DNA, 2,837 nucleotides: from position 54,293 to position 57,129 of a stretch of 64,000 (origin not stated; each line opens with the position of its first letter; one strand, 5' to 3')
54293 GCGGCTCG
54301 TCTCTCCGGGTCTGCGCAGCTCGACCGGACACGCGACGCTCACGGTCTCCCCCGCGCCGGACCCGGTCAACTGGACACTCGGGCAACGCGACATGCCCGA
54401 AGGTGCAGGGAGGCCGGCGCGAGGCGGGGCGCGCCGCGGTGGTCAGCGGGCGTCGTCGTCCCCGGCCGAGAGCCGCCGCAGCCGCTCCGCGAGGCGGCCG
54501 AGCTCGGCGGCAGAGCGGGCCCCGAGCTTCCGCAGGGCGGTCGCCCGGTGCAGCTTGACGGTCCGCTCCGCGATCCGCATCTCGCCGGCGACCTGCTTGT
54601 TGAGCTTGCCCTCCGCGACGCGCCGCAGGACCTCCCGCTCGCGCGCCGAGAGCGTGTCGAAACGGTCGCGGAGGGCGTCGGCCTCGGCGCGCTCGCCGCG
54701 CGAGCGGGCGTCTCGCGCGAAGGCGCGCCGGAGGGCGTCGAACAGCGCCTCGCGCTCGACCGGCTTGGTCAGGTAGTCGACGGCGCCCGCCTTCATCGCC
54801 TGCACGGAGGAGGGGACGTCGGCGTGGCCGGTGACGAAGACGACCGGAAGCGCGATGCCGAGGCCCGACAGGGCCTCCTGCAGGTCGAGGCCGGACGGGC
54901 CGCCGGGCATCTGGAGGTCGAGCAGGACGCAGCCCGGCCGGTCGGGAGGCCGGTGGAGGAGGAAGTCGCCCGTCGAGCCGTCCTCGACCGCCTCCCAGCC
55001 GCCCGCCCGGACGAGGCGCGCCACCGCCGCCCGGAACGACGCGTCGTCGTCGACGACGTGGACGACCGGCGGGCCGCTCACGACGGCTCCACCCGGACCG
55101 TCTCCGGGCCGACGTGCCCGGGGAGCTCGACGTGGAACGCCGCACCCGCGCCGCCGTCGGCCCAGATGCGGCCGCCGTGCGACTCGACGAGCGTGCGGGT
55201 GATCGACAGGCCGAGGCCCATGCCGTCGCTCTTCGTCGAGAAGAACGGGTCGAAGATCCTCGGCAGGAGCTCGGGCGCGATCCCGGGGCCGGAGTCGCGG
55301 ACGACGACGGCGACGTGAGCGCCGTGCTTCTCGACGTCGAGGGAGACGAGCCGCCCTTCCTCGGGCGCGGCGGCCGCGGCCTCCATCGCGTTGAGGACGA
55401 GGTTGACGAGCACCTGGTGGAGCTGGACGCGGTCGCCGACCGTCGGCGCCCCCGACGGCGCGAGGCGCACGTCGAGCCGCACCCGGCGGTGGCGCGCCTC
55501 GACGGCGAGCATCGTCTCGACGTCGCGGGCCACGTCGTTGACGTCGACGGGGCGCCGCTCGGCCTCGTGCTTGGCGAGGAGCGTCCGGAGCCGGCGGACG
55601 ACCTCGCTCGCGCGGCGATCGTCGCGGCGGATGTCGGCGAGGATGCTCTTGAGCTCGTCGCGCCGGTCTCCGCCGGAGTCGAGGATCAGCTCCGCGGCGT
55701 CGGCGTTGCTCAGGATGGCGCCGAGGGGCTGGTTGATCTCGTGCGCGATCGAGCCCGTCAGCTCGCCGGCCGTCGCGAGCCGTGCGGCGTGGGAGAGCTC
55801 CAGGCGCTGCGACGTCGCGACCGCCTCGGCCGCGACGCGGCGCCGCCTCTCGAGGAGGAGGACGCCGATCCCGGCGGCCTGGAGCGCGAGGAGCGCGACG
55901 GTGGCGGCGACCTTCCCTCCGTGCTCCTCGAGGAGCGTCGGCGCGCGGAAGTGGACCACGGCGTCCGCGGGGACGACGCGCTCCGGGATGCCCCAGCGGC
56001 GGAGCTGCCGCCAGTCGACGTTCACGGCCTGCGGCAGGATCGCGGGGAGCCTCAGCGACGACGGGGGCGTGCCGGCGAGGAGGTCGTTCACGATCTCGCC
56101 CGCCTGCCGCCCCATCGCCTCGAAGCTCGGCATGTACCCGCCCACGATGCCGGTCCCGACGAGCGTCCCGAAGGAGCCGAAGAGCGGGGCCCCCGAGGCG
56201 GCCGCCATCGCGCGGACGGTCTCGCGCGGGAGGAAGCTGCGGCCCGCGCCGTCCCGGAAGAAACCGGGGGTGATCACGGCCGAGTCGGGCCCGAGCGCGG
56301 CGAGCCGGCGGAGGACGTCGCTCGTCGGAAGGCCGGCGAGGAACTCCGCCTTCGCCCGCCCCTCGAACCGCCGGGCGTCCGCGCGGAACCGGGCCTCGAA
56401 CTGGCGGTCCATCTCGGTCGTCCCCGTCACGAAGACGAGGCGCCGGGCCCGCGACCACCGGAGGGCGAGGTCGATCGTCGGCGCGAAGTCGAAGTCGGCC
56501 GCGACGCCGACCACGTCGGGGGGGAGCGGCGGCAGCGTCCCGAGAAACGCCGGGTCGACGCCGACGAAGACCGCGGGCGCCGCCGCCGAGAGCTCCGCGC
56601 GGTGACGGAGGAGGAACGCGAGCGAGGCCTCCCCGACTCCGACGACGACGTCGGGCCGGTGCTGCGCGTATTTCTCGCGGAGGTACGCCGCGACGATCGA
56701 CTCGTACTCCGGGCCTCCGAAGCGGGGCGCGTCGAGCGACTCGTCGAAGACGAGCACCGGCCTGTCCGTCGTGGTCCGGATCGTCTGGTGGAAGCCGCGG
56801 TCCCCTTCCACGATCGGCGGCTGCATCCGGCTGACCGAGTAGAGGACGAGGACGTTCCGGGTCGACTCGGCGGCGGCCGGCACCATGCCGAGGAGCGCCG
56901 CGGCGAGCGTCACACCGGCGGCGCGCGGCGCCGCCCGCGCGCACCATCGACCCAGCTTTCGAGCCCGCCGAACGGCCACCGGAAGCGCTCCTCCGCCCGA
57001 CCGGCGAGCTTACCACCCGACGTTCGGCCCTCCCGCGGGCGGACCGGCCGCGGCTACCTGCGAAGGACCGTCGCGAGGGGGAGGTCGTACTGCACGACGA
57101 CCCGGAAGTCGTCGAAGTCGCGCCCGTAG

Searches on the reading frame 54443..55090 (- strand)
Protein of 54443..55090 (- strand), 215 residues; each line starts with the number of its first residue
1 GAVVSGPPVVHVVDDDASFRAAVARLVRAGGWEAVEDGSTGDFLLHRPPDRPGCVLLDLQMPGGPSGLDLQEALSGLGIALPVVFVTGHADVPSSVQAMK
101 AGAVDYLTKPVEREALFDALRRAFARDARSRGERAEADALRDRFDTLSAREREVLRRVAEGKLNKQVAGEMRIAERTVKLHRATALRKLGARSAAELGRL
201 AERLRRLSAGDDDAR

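Call 9: search_protein_families(library=pfam, proteins=[window:54443-55090:-], max_evalue=0.01)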
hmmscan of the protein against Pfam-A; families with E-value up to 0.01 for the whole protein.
window:54443-55090:- (215 aa): 4 families
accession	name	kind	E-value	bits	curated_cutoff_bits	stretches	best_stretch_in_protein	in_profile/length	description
PF00072.30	Response_reg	-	1e-20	74.4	30.2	1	10-120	1-110/111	Response regulator receiver domain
PF00196.25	GerE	-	1.6e-18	66.5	23.5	1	145-200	1-56/57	Bacterial regulatory proteins, luxR family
PF08281.18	Sigma70_r4_2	-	5.4e-05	23.2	25.7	1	138-189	2-54/54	Sigma-70, region 4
PF04545.22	Sigma70_r4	-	0.0019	18.1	24.1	1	145-189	3-48/50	Sigma-70, region 4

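Call 31: search_solved_structures(query=window:54443-55090:-, max_evalue=1e-10)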
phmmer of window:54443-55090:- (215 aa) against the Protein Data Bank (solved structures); distinct sequences matched with E-value up to 1e-10: 13.
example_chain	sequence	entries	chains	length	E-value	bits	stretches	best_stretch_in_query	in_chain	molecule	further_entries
1yio_A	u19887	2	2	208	2.8e-51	177.5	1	6-207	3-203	response regulatory protein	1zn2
5xso_A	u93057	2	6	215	1.9e-30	109.5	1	8-206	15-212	Response regulator FixJ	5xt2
1d5w_A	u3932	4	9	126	1.2e-20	77.5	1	9-124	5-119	TRANSCRIPTIONAL REGULATORY PROTEIN FIXJ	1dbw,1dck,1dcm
5tqj_A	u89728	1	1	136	1.2e-17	67.7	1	6-114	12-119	Response regulator receiver protein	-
1l5y_A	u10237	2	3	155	1.1e-16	64.5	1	6-127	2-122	C4-DICARBOXYLATE TRANSPORT TRANSCRIPTIONAL REGULATORY PROTEIN DCTD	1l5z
1qkk_A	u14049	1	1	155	1.2e-16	64.4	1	6-127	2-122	C4-DICARBOXYLATE TRANSPORT TRANSCRIPTIONAL REGULATORY PROTEIN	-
1a04_A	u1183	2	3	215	4e-15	59.5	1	7-197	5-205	NITRATE/NITRITE RESPONSE REGULATOR PROTEIN NARL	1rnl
4yn8_A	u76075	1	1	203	4.4e-15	59.3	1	53-194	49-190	Response regulator ChrA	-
4ldz_A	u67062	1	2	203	1.4e-13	54.4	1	12-196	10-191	Transcriptional regulatory protein DesR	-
9xzo_A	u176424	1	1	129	2.7e-12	50.2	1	11-124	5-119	De novo protein M1X0B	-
1dc7_A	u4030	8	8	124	4.1e-12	49.6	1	9-124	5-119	NITROGEN REGULATION PROTEIN | NITROGEN REGULATION PROTEIN NR(I) | NTRC RECEIVER DOMAIN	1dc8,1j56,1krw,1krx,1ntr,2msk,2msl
3hdv_A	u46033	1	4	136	1.3e-11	48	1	3-121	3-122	Response regulator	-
3c3w_A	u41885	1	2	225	2e-11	47.4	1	11-207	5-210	TWO COMPONENT TRANSCRIPTIONAL REGULATORY PROTEIN DEVR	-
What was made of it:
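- Closest known: NarL '7-2-7' heptamer pairs and the DosR/DevR box. Same: NarL and DevR are distant PDB hits (call 31).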

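Call 32: search_protein_families(library=ncbifam, proteins=[window:54443-55090:-], max_evalue=0.001)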
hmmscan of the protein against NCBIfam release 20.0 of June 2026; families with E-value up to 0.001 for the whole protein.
window:54443-55090:- (215 aa): 84 families (the best 25 are shown)
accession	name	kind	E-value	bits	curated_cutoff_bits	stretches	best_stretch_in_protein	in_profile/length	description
NF006900.1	PRK09390.1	equivalog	2.4e-50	170.9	255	1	7-202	4-198/203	response regulator FixJ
NF040749.1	tetrathio_RR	equivalog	4.1e-41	140.8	290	1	9-197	1-184/191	tetrathionate respiration response regulator TtrR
NF007935.0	PRK10651.1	equivalog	1.7e-21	76.4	250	1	9-196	8-205/216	two-component system response regulator NarL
NF007708.0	PRK10403.1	equivalog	2.1e-21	76.4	343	1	10-194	9-201/215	nitrate/nitrite response regulator protein NarP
NF011896.0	PRK15369.1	equivalog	4.9e-20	72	242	1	51-205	49-208/211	two component system response regulator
NF047793.1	ResRegPgtA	equivalog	5.1e-20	71.7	650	1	11-193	9-190/414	two-component system response regulator PgtA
NF047785.1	respo_reg_MadR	equivalog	9.3e-18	64.3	300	1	12-197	5-199/209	MadR family response regulator transcription factor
NF052445.1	RespRegMctR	equivalog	5.3e-16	58.6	300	1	50-201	46-199/205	two-component system response regulator MctR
NF033791.1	ActR_PrrA_rreg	equivalog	3.4e-15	56.4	250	1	11-141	5-134/173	ActR/PrrA/RegA family redox response regulator transcription factor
NF041830.1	RR_TF_ErdR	exception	6.9e-15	55.3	390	1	53-204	51-208/213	response regulator transcription factor ErdR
TIGR01818.1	ntrC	equivalog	7.3e-15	54.7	558.6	1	10-146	1-136/463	nitrogen regulation protein NR(I)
NF051870.1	NAssimRespRegNtrX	equivalog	3.5e-14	52.5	600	1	10-136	4-130/452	nitrogen assimilation response regulator NtrX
NF007685.0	PRK10360.1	equivalog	1.5e-13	51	258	1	11-199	5-190/196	response regulator transcription factor UhpA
NF012023.0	PRK15479.1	equivalog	4.4e-13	49.3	337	1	33-138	28-127/224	transcriptional regulator TctD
NF008176.1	PRK10923.1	equivalog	7e-13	48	620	1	9-127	5-122/469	nitrogen regulation protein NR(I)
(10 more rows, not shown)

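Call 69: search_solved_structures(query=window:54443-55090:-, max_evalue=1e-14, show_alignments=2)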
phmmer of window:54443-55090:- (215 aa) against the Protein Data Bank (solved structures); distinct sequences matched with E-value up to 1e-14: 8.
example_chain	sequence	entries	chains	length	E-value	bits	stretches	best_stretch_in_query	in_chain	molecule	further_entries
1yio_A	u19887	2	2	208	2.8e-51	177.5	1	6-207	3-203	response regulatory protein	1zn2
5xso_A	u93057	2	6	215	1.9e-30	109.5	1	8-206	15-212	Response regulator FixJ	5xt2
1d5w_A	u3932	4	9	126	1.2e-20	77.5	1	9-124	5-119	TRANSCRIPTIONAL REGULATORY PROTEIN FIXJ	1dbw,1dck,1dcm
5tqj_A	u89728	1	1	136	1.2e-17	67.7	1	6-114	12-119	Response regulator receiver protein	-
1l5y_A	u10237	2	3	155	1.1e-16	64.5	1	6-127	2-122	C4-DICARBOXYLATE TRANSPORT TRANSCRIPTIONAL REGULATORY PROTEIN DCTD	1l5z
1qkk_A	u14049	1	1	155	1.2e-16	64.4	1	6-127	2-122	C4-DICARBOXYLATE TRANSPORT TRANSCRIPTIONAL REGULATORY PROTEIN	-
1a04_A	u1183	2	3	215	4e-15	59.5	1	7-197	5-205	NITRATE/NITRITE RESPONSE REGULATOR PROTEIN NARL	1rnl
4yn8_A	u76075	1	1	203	4.4e-15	59.3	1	53-194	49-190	Response regulator ChrA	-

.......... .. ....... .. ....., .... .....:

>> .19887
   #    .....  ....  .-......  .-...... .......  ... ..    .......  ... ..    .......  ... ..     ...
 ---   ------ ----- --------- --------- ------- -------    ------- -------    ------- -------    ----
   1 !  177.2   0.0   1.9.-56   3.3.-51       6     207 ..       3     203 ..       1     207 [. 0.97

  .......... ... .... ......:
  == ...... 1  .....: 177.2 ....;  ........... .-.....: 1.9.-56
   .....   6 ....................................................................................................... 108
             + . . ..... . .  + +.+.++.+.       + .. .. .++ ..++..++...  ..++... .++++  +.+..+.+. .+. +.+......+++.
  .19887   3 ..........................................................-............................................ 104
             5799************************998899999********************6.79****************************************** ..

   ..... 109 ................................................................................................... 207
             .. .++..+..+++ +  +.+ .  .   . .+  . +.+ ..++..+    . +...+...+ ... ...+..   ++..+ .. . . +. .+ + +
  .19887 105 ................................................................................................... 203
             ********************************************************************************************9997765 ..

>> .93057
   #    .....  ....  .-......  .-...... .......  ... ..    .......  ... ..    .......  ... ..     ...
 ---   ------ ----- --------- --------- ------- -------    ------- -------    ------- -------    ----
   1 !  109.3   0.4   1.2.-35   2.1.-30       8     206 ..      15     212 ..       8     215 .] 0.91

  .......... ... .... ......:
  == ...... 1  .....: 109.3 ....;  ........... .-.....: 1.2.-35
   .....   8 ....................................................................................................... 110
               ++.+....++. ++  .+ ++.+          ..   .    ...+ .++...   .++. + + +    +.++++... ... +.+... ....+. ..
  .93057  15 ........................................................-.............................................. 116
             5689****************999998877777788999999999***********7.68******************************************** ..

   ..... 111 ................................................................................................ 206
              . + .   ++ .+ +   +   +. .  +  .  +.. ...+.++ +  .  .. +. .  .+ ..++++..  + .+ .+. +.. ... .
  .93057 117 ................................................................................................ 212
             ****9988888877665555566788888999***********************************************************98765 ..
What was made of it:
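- Closest known: StyS/StyR and the STY2 site of PstyA. Different: The recognition helix differs (ERTVK against EVTVK, call 69).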

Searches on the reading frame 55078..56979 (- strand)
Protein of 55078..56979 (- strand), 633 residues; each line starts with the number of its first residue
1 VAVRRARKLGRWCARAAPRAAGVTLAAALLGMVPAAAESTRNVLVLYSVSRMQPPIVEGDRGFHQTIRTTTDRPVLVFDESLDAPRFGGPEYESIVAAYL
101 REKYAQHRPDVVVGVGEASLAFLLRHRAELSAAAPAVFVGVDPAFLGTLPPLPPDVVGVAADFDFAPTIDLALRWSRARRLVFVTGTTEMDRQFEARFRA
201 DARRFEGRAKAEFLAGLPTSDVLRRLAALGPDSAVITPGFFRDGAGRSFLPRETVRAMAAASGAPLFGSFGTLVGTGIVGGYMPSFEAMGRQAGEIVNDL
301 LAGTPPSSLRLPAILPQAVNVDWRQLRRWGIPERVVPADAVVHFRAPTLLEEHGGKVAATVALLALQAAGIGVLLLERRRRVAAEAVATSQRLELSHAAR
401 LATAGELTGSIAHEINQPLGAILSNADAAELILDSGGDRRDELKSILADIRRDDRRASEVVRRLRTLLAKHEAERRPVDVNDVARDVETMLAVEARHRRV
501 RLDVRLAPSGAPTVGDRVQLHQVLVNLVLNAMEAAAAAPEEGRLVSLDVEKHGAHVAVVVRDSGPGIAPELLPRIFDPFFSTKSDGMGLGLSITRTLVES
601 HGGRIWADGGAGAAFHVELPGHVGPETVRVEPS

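Call 9: search_protein_families(library=pfam, proteins=[window:55078-56979:-], max_evalue=0.01)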
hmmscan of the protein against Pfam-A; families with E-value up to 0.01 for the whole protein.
window:55078-56979:- (633 aa): 3 families
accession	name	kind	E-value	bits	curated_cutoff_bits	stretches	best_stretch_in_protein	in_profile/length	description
PF02518.31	HATPase_c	-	3.5e-25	89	26.4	1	515-620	1-108/111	Histidine kinase-, DNA gyrase B-, and HSP90-like ATPase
PF00512.31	HisKA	-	6.1e-07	29.8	26.9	1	405-467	3-60/66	His Kinase A (phospho-acceptor) domain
PF13581.12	HATPase_c_2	-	0.00012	22.6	27.4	1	520-600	32-111/127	Histidine kinase-like ATPase domain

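Call 32: search_protein_families(library=ncbifam, proteins=[window:55078-56979:-], max_evalue=0.001)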
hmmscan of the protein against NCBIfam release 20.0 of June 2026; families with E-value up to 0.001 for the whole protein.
window:55078-56979:- (633 aa): 73 families (the best 25 are shown)
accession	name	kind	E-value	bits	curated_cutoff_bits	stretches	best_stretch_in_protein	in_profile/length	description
NF041777.1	sens_FixL_Rhizob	equivalog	1.3e-45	156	850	1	392-620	250-480/485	sensor protein FixL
NF010411.0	PRK13837.1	equivalog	4.3e-43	147.4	647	1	361-622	411-676/828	two-component system VirA-like sensor kinase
NF008468.0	PRK11360.1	equivalog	2.4e-42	145.1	646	1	391-621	383-608/616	two-component system sensor histidine kinase AtoS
NF007688.0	PRK10364.1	equivalog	1.7e-38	132.6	479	1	362-622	202-452/460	two-component system sensor histidine kinase ZraS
NF040750.1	tetrathio_HK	equivalog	2.2e-37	128.8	750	1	359-605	290-536/555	tetrathionate respiration histidine kinase TtrS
NF052574.1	HisKinEspCMyxo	equivalog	3.1e-34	118.2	1200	1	349-621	364-637/785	serine histidine kinase EspC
NF047794.1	HisKinPtgB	equivalog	2.9e-29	101.9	1000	1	384-605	423-637/656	two-component system sensor histidine kinase PgtB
NF052573.1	HisKinEspAMyxo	equivalog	1.4e-27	96.1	1400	1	394-620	374-610/755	serine histidine kinase EspA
NF046020.1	HisKinCckABruc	equivalog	3.2e-26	91.5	1000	1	395-625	471-711/868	cell cycle histidine kinase CckA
NF046044.1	PnpS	equivalog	3.9e-25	88.7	400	1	409-620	175-390/390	two-component system histidine kinase PnpS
NF010076.0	PRK13557.1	subfamily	5.9e-25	87.7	631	1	379-620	146-393/540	histidine kinase famiy protein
NF047466.1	hybrid_RR_LvrB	exception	2.3e-24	86.3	500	1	394-608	142-361/377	hybrid histidine kinase/response regulator LvrB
NF041880.1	EPS_EpsF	equivalog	4.1e-24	84.9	900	1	410-620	280-492/492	response regulator EpsF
NF046026.1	HisKinCckACaul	equivalog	9.2e-24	83.5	1000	1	392-630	290-541/678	cell cycle histidine kinase CckA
NF008312.0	PRK11100.1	equivalog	4.5e-23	81.8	356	1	410-611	262-462/477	two-component system sensor histidine kinase CreC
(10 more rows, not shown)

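Call 89: find_homologous_proteins(query=window:55081-56979:-, max_evalue=1e-60)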
Query window:55081-56979:- (633 aa): 1768 proteins with E <= 1e-60 among 8000 candidates; the best 120 are listed.
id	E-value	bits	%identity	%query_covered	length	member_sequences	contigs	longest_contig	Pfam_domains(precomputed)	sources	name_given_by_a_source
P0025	4.5e-244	830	65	96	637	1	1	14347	PF02518.32,PF00512.32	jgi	jgi:signal transduction histidine kinase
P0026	3.7e-241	820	66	94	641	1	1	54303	PF02518.32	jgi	jgi:signal transduction histidine kinase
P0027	9.3e-239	812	67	90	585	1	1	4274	PF02518.32,PF00512.32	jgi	jgi:signal transduction histidine kinase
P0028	1.9e-232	792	64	91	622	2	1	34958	PF02518.32,PF00512.32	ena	-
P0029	1.1e-231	789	63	94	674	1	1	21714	PF13581.13,PF02518.32,PF00512.32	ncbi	-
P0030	2.1e-228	778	62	94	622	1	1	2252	PF02518.32,PF00512.32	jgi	jgi:signal transduction histidine kinase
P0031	1.2e-223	763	61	94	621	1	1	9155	PF02518.32,PF00512.32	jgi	jgi:signal transduction histidine kinase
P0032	2.2e-222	758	60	97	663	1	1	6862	PF02518.32,PF00512.32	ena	-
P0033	4.1e-220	751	61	94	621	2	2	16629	PF13581.13,PF02518.32,PF00512.32,PF04392.19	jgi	jgi:signal transduction histidine kinase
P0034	5.1e-220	751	60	94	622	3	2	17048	PF02518.32,PF00512.32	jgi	jgi:signal transduction histidine kinase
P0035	1.2e-219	749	61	92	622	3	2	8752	PF02518.32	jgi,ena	-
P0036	7.7e-219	747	58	99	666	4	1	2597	PF02518.32,PF00512.32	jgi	-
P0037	9.4e-219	746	60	92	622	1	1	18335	PF02518.32,PF00512.32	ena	-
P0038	6.1e-218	744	61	95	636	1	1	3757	PF02518.32,PF00512.32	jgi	jgi:signal transduction histidine kinase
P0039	1.2e-217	743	60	94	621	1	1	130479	PF02518.32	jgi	jgi:signal transduction histidine kinase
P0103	1.7e-199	683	57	96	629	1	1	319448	PF02518.32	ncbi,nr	ncbi:MAG: GHKL domain-containing protein [Acidobacteria bacterium]|nr:GHKL domain-containing protein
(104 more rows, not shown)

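Call 90: find_encoding_contigs(protein=P0026, flank=7000, max_places=1)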
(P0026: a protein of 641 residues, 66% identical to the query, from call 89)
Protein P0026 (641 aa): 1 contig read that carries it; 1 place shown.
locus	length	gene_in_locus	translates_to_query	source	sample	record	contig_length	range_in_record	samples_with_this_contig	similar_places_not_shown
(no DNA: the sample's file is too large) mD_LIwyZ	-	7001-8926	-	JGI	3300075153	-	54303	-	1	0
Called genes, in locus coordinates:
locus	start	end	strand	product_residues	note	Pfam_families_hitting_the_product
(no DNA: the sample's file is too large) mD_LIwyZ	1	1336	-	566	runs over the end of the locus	PF00501:AMP-binding, PF13193:AMP-binding_C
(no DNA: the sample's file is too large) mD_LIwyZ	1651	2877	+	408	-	PF00155:Aminotran_1_2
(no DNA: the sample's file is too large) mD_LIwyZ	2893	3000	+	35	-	-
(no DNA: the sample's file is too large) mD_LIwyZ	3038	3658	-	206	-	PF21254:AGA-YXIM_GBD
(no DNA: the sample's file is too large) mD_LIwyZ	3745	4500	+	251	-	PF06057:VirJ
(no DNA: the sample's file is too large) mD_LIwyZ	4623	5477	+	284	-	PF00892:EamA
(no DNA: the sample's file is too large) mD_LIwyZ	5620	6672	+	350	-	PF13349:DUF4097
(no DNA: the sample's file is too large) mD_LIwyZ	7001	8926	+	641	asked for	PF02518:HATPase_c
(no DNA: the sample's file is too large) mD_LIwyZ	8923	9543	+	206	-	PF00072:Response_reg, PF08281:Sigma70_r4_2 (weak), PF00196:GerE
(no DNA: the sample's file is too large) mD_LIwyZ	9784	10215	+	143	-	PF00072:Response_reg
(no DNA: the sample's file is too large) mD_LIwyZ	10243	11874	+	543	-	PF00884:Sulfatase, PF16347:SGSH_C (weak), PF14707:Sulfatase_C (weak)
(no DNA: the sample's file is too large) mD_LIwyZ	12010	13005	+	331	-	PF00702:Hydrolase (faint), PF12710:HAD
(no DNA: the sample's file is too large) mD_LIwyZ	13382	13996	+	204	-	PF01300:Sua5_yciO_yrdC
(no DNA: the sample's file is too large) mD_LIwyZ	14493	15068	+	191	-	PF13489:Methyltransf_23, PF01209:Ubie_methyltran, PF13847:Methyltransf_31, PF08241:Methyltransf_11, PF08242:Methyltransf_12, PF13649:Methyltransf_25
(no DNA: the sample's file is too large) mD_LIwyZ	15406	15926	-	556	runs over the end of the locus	PF01425:Amidase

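Call 91: find_encoding_contigs(protein=P0103, flank=7000, max_places=1)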
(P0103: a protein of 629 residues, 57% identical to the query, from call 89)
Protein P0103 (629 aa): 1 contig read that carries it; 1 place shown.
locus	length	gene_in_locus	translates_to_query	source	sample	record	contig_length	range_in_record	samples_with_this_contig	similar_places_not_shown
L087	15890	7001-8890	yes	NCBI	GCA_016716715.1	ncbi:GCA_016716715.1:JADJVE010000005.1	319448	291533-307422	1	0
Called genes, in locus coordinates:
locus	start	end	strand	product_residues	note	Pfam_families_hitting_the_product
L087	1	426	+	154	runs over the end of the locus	PF13581:HATPase_c_2, PF02518:HATPase_c (weak)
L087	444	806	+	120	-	PF01740:STAS, PF13466:STAS_2 (weak)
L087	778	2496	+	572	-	PF01590:GAF (weak), PF13185:GAF_2, PF13492:GAF_3, PF07228:SpoIIE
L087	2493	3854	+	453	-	PF13432:TPR_16 (faint), PF13650:Asp_protease_2, PF13975:gag-asp_proteas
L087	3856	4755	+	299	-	PF01135:PCMT, PF00398:RrnaAD, PF08241:Methyltransf_11 (weak), PF13649:Methyltransf_25, PF13847:Methyltransf_31 (weak)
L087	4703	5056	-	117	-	PF02641:DUF190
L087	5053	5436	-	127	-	PF02537:CRCB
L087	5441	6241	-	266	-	PF24859:FdhE_central, PF24860:FdhE_C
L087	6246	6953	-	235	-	-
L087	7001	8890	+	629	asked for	PF02518:HATPase_c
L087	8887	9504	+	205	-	PF00072:Response_reg, PF08281:Sigma70_r4_2, PF00196:GerE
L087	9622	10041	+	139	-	PF00072:Response_reg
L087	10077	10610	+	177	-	PF13590:DUF4136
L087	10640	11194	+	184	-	PF04366:Ysc84 (weak)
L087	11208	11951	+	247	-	-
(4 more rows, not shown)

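Call 92: find_encoding_contigs(protein=P0039, flank=7000, max_places=1)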
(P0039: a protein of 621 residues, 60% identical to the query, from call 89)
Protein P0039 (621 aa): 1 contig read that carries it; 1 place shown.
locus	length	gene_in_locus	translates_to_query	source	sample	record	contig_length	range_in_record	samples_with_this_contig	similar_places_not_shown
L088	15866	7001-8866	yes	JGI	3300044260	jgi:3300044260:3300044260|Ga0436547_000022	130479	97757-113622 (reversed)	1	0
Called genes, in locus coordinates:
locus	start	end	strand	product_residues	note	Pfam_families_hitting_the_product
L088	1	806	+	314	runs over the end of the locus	PF02628:COX15-CtaA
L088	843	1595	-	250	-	PF03544:TonB_C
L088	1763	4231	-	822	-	PF00343:Phosphorylase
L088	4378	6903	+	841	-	-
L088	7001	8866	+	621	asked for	PF02518:HATPase_c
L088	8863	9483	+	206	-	PF00072:Response_reg, PF08281:Sigma70_r4_2, PF00196:GerE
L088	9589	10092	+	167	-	-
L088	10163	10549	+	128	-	PF00072:Response_reg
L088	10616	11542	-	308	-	PF00561:Abhydrolase_1, PF12146:Hydrolase_4, PF12697:Abhydrolase_6, PF00561:Abhydrolase_1 (weak)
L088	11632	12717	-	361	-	-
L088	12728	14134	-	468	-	-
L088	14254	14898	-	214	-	PF13505:OMP_b-brl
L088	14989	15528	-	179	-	PF11604:CusF_Ec (faint)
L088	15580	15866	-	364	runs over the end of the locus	PF04960:Glutaminase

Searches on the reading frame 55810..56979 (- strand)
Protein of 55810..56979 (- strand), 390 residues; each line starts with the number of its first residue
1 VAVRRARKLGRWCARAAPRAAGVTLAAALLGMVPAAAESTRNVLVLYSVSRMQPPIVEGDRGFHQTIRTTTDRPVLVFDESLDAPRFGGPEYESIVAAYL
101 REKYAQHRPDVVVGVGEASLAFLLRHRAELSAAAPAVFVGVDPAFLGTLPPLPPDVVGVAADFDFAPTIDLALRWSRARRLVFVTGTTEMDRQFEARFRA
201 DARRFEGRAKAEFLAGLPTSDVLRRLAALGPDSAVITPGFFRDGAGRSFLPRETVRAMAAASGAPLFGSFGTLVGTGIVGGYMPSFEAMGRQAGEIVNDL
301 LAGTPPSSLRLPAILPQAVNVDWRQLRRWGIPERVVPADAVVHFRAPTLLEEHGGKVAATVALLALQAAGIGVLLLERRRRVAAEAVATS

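Call 53: search_protein_families(library=pfam, proteins=[window:55810-56979:-], max_evalue=5)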
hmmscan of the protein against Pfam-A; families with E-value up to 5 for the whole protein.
window:55810-56979:- (390 aa): 2 families
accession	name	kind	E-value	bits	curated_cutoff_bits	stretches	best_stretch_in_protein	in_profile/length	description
PF04392.18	ABC_sub_bind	-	0.047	13.4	25.9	1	254-310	202-258/293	ABC transporter substrate binding protein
PF08699.15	ArgoL1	-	0.086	12.9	22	1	57-76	22-41/52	Argonaute linker 1 domain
